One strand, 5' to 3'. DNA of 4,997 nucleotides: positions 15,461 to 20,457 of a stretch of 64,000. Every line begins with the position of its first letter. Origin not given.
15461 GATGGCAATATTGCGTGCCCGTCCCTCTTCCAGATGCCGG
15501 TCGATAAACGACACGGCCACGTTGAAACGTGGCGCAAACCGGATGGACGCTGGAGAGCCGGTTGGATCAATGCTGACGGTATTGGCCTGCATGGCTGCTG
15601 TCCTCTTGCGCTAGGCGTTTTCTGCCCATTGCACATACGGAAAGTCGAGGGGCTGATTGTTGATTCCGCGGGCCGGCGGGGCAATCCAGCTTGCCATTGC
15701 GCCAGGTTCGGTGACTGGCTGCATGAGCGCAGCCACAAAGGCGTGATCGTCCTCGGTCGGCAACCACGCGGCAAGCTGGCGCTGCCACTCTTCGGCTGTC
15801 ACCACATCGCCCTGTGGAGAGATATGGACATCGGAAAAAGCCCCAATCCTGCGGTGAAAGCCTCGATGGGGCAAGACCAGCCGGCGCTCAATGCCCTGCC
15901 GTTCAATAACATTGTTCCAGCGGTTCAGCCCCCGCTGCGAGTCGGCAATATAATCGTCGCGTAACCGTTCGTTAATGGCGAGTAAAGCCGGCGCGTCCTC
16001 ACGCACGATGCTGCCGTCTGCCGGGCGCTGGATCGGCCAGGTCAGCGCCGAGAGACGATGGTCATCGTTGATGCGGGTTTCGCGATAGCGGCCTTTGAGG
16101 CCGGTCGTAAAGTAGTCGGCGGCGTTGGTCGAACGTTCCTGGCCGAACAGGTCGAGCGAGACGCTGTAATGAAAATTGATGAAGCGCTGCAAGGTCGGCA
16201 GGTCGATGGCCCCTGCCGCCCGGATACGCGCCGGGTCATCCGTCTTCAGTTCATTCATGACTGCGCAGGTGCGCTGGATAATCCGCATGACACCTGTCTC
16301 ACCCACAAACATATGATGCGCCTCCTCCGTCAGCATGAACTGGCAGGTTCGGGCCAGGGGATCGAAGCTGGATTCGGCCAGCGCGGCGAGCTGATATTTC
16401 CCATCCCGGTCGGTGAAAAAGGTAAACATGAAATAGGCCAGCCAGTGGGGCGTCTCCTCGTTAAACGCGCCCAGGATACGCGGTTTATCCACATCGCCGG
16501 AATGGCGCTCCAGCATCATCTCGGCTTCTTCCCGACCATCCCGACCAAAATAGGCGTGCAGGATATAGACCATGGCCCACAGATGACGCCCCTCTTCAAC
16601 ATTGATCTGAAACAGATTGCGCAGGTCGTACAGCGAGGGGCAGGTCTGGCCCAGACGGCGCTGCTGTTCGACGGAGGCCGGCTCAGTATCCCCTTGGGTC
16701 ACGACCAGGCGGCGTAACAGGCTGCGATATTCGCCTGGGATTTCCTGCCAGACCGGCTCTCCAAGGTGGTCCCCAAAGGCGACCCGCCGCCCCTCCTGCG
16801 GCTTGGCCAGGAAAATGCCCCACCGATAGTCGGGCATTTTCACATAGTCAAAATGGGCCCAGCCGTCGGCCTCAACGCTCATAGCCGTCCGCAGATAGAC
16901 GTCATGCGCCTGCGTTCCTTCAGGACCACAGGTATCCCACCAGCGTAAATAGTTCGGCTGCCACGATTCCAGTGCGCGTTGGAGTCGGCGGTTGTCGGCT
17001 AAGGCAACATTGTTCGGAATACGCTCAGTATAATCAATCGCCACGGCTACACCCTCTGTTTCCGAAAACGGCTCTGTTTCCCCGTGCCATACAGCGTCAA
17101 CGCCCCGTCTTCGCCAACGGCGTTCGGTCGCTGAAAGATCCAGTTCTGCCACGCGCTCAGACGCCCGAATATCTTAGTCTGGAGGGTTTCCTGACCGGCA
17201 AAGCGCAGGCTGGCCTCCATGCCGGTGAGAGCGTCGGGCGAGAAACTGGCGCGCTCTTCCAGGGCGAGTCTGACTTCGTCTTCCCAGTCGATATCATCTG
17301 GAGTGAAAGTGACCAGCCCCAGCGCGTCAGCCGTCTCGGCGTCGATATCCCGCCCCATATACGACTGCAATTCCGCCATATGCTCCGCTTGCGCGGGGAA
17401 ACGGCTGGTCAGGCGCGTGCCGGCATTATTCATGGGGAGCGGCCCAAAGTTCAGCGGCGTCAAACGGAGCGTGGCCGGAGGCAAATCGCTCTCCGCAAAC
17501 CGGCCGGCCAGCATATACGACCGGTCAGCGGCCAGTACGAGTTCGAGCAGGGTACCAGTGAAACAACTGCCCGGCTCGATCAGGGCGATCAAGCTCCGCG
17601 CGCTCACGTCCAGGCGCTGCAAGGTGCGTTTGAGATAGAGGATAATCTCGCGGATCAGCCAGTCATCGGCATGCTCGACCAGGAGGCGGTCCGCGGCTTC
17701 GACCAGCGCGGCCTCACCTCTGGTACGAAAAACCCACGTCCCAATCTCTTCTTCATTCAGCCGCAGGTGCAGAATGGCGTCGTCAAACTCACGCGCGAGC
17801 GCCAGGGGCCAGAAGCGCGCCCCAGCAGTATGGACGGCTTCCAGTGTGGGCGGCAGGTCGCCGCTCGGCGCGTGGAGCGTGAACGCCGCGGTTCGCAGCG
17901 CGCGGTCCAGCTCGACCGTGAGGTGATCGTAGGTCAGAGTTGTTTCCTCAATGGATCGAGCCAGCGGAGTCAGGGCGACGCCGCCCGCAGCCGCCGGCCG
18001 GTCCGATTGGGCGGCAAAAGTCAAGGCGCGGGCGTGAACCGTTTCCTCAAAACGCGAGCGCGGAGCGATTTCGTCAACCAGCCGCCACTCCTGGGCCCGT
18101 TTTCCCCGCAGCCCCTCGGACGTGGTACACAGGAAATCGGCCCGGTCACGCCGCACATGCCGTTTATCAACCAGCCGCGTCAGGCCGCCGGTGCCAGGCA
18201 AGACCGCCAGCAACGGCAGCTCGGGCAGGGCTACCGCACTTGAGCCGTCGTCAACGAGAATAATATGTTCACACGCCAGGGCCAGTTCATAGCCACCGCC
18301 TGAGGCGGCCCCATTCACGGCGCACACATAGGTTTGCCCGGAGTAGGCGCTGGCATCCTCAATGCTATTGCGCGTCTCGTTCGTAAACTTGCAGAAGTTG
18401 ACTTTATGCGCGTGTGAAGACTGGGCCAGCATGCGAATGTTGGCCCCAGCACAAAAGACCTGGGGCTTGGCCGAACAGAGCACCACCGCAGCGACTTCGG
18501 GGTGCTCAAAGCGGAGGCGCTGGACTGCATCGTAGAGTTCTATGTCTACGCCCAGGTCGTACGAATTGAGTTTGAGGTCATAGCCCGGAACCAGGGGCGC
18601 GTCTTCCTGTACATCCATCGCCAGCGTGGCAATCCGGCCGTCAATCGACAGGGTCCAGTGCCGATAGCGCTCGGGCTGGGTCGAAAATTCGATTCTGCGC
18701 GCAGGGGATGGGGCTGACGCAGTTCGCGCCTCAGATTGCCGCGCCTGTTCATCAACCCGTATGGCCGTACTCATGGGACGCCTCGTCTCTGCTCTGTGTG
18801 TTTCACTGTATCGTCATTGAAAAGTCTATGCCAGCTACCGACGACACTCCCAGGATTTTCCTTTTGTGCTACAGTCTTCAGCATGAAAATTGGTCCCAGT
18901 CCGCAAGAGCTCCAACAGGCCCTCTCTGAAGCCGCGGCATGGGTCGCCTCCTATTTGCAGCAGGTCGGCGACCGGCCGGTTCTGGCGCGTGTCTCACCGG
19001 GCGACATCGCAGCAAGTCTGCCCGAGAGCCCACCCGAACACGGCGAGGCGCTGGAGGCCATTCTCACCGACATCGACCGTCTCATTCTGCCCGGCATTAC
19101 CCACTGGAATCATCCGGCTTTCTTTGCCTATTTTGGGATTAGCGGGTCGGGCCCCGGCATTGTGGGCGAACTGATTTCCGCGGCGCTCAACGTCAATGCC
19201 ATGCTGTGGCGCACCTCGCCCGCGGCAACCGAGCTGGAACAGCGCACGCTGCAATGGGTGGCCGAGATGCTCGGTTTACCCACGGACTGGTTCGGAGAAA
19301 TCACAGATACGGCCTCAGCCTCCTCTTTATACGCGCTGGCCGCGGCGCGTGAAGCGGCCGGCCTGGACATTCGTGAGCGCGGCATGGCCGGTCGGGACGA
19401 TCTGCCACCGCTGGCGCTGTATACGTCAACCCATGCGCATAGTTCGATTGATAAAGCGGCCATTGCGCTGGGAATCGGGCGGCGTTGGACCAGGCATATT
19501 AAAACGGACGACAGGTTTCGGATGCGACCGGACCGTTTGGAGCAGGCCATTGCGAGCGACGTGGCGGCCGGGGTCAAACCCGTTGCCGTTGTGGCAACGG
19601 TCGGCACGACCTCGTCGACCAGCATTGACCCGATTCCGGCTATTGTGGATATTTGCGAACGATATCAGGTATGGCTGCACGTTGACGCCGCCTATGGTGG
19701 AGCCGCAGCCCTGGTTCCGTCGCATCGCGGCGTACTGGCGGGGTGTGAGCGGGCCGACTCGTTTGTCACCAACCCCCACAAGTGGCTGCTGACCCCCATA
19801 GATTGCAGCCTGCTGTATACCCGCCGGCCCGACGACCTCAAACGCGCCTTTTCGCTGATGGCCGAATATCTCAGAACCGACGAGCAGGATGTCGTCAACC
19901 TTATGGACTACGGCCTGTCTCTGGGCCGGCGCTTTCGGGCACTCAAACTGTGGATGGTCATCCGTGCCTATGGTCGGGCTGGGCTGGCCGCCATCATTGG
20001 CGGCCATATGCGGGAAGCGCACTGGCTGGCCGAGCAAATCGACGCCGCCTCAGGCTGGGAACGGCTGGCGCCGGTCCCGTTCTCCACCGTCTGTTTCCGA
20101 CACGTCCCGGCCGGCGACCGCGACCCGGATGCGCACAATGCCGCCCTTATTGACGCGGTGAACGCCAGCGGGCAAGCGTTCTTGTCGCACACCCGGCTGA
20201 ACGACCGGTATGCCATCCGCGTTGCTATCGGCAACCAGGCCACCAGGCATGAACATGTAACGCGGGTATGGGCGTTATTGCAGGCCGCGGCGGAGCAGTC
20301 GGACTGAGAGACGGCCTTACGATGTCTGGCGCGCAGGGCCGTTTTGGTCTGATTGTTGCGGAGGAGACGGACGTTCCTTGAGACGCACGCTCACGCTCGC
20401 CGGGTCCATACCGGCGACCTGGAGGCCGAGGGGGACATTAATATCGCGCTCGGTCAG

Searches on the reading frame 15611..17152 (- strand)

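Call 6: search_protein_families(library=pfam, proteins=[window:15611-17152:-])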
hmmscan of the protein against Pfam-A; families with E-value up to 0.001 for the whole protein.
window:15611-17152:- (513 aa): 1 family
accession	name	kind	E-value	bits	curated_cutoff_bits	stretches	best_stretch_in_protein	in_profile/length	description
PF05138.18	PaaA_PaaC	-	7.3e-07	29.1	28.5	1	139-295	11-163/263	Phenylacetic acid catabolic protein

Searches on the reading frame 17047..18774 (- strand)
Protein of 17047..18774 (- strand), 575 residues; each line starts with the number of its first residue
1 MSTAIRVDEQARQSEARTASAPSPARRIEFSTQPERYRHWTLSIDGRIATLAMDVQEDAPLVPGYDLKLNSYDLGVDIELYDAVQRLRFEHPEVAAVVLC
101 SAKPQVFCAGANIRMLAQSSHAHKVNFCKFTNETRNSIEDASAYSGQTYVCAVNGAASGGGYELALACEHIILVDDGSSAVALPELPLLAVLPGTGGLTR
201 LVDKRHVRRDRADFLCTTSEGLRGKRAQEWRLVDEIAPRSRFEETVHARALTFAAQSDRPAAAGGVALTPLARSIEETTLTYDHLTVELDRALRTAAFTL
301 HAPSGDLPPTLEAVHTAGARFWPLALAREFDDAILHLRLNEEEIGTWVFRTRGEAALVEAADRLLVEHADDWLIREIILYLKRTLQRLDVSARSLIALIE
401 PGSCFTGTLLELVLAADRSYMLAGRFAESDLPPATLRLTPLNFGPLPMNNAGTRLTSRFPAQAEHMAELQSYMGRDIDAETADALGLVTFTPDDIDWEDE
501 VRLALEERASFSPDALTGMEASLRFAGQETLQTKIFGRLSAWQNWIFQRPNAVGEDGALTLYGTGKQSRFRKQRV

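Call 6: search_protein_families(library=pfam, proteins=[window:17047-18774:-])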
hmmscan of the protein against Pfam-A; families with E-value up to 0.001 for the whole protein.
window:17047-18774:- (575 aa): 2 families
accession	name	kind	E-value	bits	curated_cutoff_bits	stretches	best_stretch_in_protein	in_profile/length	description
PF00378.25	ECH_1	-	5.4e-23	82.1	27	1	69-257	17-194/251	Enoyl-CoA hydratase/isomerase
PF16113.10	ECH_2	-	2.2e-13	50.9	27.2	1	68-247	11-182/335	Enoyl-CoA hydratase/isomerase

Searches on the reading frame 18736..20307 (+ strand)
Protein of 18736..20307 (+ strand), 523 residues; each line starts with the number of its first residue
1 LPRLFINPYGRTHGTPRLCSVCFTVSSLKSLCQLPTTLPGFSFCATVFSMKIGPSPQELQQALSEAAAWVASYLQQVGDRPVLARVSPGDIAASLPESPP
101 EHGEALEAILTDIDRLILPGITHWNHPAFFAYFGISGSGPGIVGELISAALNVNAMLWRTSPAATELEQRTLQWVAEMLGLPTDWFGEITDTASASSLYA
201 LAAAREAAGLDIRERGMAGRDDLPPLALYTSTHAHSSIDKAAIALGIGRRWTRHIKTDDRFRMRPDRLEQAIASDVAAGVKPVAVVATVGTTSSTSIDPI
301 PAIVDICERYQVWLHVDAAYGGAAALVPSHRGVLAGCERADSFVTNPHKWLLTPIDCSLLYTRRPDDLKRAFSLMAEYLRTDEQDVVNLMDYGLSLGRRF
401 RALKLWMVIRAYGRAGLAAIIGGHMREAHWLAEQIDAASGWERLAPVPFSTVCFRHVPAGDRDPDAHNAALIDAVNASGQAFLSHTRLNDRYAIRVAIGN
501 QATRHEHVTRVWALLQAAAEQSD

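Call 6: search_protein_families(library=pfam, proteins=[window:18736-20307:+])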
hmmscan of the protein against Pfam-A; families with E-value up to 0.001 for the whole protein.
window:18736-20307:+ (523 aa): 3 families
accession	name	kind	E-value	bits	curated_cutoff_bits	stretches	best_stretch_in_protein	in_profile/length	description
PF00282.25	Pyridoxal_deC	-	2.4e-98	329.8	27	1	88-455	1-373/375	Pyridoxal-dependent decarboxylase conserved domain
PF05889.19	SepSecS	-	2.9e-07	30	21.1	1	234-370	110-244/389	O-phosphoseryl-tRNA(Sec) selenium transferase, SepSecS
PF01212.27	Beta_elim_lyase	-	3.3e-06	27.1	27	1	231-448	77-239/288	Beta-eliminating lyase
